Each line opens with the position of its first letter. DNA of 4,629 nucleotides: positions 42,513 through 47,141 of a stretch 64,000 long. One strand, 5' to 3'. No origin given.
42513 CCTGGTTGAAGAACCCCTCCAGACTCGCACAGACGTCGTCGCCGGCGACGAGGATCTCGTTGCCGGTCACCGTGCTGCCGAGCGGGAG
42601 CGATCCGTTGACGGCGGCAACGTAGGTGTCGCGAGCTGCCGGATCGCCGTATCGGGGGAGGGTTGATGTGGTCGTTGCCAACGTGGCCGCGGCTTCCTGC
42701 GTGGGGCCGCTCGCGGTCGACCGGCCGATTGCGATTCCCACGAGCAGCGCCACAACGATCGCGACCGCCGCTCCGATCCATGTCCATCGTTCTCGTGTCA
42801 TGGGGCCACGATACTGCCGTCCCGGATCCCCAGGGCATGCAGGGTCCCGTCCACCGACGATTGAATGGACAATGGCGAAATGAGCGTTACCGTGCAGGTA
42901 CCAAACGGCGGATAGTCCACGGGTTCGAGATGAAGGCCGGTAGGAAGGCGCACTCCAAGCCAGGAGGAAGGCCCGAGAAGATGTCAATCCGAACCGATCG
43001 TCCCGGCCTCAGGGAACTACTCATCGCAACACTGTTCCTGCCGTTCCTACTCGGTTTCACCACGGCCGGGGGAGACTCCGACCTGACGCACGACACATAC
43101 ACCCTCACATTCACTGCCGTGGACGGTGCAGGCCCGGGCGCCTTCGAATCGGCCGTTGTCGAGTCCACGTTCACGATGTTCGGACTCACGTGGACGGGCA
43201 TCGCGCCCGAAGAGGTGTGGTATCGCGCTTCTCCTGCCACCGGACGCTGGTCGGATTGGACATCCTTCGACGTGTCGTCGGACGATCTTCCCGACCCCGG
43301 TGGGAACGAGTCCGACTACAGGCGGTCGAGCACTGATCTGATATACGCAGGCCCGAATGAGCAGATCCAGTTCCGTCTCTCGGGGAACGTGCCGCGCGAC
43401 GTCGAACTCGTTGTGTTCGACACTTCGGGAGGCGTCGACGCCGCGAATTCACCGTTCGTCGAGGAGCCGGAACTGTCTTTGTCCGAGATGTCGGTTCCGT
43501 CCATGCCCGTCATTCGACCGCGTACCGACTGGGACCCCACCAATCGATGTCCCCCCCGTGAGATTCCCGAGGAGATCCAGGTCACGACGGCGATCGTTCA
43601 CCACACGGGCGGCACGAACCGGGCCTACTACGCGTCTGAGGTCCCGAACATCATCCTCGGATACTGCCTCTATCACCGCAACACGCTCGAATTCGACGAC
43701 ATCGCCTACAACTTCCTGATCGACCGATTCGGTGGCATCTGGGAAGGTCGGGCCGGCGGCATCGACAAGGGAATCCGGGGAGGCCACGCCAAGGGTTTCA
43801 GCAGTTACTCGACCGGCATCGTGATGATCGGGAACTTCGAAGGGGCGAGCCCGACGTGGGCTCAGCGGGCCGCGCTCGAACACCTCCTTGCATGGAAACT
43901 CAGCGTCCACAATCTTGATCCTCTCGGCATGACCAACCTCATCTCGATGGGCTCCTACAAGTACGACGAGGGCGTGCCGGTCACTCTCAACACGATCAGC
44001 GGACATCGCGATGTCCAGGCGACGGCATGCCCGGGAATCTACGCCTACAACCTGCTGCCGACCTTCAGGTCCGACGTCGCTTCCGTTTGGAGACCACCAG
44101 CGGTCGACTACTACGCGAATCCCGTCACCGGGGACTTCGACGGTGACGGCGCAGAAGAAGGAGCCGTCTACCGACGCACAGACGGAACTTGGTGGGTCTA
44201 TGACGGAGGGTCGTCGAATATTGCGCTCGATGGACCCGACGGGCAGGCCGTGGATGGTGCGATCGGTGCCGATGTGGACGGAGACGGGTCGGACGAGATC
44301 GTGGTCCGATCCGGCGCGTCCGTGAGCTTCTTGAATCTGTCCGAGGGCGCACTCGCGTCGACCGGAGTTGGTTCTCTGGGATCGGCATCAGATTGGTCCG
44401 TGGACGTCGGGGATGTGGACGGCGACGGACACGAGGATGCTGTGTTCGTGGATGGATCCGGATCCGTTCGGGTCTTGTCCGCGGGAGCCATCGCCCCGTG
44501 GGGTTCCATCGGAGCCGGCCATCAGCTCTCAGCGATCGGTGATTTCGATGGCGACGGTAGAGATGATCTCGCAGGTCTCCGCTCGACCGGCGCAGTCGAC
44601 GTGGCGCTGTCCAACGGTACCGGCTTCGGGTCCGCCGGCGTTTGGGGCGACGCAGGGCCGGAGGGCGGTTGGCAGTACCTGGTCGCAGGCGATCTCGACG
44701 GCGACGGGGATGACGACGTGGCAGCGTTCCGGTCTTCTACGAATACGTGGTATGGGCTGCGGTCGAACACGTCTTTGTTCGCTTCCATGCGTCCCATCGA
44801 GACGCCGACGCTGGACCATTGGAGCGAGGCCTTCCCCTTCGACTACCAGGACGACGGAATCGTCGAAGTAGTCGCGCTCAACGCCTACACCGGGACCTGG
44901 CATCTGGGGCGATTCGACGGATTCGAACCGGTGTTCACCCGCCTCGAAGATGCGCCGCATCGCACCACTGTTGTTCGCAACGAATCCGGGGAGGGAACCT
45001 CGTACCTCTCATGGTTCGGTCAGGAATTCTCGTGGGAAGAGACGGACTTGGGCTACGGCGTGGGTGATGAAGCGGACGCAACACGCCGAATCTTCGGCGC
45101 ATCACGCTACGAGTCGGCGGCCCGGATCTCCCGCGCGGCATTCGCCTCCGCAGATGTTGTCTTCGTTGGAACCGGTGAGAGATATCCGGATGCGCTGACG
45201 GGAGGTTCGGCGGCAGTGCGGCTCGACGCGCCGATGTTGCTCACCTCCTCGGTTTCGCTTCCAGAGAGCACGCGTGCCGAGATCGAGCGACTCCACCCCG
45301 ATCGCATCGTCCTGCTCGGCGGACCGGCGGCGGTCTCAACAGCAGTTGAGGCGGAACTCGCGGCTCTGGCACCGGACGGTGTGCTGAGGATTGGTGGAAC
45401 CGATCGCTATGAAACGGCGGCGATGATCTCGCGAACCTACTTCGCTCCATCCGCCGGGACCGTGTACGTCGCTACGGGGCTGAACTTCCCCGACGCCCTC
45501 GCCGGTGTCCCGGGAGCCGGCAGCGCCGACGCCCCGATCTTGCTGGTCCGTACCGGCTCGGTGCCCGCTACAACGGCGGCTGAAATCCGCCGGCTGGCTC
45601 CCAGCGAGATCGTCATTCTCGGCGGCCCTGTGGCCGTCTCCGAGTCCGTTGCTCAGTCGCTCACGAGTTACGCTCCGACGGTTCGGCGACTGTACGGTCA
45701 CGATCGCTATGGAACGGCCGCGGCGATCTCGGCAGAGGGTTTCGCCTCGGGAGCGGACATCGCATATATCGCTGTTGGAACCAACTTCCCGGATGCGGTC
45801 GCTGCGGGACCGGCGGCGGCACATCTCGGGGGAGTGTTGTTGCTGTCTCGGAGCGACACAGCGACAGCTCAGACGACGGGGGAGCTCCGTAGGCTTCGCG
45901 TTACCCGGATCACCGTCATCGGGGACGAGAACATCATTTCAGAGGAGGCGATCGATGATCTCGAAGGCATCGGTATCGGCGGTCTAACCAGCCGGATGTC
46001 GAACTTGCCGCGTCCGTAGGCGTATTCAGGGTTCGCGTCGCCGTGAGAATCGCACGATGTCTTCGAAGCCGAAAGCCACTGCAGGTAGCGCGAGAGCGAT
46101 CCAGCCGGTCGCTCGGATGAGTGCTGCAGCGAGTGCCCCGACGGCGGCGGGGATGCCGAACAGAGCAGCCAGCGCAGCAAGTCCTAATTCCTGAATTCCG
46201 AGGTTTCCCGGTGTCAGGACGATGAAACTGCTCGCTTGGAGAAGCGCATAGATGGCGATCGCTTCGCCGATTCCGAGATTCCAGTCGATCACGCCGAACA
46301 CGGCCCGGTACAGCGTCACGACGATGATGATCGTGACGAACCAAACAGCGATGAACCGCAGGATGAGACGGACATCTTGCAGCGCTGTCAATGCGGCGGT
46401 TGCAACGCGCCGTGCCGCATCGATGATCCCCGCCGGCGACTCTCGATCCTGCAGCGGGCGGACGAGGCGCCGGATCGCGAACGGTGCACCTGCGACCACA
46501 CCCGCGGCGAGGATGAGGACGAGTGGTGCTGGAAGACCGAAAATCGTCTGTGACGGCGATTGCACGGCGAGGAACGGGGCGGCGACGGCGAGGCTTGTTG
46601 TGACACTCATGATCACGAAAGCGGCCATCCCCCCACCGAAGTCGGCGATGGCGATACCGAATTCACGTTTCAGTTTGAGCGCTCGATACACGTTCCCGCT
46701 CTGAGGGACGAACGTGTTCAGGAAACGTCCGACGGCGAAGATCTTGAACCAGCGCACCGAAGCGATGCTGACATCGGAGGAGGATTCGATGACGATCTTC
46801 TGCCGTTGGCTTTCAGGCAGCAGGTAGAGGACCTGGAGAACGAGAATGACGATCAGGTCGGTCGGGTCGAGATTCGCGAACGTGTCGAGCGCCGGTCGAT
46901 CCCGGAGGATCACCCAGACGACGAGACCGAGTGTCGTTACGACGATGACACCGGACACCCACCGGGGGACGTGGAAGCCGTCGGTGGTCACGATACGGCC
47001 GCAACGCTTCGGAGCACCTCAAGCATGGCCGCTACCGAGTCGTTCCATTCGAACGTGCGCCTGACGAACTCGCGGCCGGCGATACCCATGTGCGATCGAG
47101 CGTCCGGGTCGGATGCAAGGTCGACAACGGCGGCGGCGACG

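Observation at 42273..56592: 14.3-kb island of CWB2-anchored wall-remodelling enzymes inserted exactly between a korB stop and its downstream leader: an actinobacterial counterpart of the C. difficile Cwp repertoire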

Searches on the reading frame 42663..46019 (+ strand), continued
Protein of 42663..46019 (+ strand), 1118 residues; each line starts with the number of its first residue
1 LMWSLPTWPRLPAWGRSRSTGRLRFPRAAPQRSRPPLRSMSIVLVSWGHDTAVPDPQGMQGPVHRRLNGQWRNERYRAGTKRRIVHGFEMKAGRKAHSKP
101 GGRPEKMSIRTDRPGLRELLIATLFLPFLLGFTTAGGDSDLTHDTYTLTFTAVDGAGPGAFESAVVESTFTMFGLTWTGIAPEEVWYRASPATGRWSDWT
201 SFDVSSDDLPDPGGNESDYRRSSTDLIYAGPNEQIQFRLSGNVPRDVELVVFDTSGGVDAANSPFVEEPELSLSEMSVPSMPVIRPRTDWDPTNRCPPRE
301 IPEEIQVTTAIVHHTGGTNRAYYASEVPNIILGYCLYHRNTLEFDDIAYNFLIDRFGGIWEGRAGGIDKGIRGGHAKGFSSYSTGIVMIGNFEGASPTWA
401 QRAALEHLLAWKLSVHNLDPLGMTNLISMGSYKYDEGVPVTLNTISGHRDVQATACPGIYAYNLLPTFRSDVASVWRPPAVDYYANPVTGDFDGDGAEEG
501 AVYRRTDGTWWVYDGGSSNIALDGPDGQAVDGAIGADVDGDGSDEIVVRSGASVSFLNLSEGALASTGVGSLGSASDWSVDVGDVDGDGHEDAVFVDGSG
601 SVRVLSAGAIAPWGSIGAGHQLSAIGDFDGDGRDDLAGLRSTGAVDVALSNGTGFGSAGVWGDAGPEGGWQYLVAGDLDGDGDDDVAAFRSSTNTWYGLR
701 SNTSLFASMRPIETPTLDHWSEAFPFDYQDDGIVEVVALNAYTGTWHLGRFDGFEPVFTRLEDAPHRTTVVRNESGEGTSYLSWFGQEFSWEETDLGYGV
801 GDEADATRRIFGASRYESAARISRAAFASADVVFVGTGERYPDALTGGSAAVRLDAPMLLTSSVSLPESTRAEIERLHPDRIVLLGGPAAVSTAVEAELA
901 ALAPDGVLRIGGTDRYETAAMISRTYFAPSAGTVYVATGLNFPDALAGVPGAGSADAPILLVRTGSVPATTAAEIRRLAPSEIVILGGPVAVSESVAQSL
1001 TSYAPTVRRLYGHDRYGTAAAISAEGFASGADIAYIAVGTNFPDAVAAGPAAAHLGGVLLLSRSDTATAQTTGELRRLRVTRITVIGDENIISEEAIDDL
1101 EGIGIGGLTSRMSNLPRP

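Call 44: find_encoding_contigs(protein=P0013, flank=10000, max_places=2)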
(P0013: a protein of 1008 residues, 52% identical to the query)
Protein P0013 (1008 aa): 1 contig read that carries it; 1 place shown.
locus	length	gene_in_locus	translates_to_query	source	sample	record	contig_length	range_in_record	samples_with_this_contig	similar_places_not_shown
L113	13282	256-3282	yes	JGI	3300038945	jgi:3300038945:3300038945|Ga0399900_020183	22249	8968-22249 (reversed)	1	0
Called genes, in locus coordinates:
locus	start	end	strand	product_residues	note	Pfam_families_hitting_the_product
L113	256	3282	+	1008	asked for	PF27503:Rv3811_N, PF01510:Amidase_2, PF01839:FG-GAP (faint), PF13517:FG-GAP_3 (weak), PF04122:CW_binding_2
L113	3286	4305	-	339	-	PF03706:LPG_synthase_TM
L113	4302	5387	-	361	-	PF13439:Glyco_transf_4, PF13477:Glyco_trans_4_2, PF13579:Glyco_trans_4_4, PF00534:Glycos_transf_1, PF13692:Glyco_trans_1_4, PF13524:Glyco_trans_1_2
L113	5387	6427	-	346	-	PF04007:DUF354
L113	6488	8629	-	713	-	PF00082:Peptidase_S8, PF04122:CW_binding_2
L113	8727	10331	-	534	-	PF04122:CW_binding_2, PF04294:VanW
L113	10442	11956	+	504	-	PF01551:Peptidase_M23, PF04122:CW_binding_2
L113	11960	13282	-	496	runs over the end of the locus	PF04122:CW_binding_2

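Call 53: search_protein_families(library=ncbifam, proteins=[window:42981-46019:+], max_evalue=0.001)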
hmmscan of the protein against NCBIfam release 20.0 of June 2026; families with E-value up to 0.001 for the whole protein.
window:42981-46019:+ (1012 aa): 1 family
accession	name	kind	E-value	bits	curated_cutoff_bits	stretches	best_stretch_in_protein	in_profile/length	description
NF033435.1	S-layer_Clost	equivalog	8.4e-13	48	650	2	840-950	432-551/728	S-layer protein SlpA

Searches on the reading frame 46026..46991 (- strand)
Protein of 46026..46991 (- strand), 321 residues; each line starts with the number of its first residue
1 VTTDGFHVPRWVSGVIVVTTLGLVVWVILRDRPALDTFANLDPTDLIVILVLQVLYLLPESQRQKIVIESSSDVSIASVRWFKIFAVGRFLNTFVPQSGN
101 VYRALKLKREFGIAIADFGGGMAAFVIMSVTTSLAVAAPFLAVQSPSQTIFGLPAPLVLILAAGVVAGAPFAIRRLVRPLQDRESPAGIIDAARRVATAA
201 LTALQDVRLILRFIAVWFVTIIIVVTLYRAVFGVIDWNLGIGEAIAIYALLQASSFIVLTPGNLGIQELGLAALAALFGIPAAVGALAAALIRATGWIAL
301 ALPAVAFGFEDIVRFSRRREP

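Call 4: search_protein_families(library=pfam, proteins=[window:46026-46991:-], max_evalue=0.01)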
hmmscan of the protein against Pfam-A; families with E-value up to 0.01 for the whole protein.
window:46026-46991:- (321 aa): 1 family
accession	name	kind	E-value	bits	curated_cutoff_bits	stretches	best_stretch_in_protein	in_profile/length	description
PF03706.18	LPG_synthase_TM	-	1.3e-18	68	33.4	1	15-303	5-301/302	Lysylphosphatidylglycerol synthase TM region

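Call 53: search_protein_families(library=ncbifam, proteins=[window:46026-46991:-], max_evalue=0.001)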
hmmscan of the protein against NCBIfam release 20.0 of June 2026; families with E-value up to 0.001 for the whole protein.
window:46026-46991:- (321 aa): 1 family
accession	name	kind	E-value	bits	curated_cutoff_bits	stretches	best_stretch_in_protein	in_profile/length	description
TIGR00374.1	TIGR00374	subfamily_domain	3.1e-07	30.1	43.2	0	23-131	9-115/323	flippase-like domain-containing protein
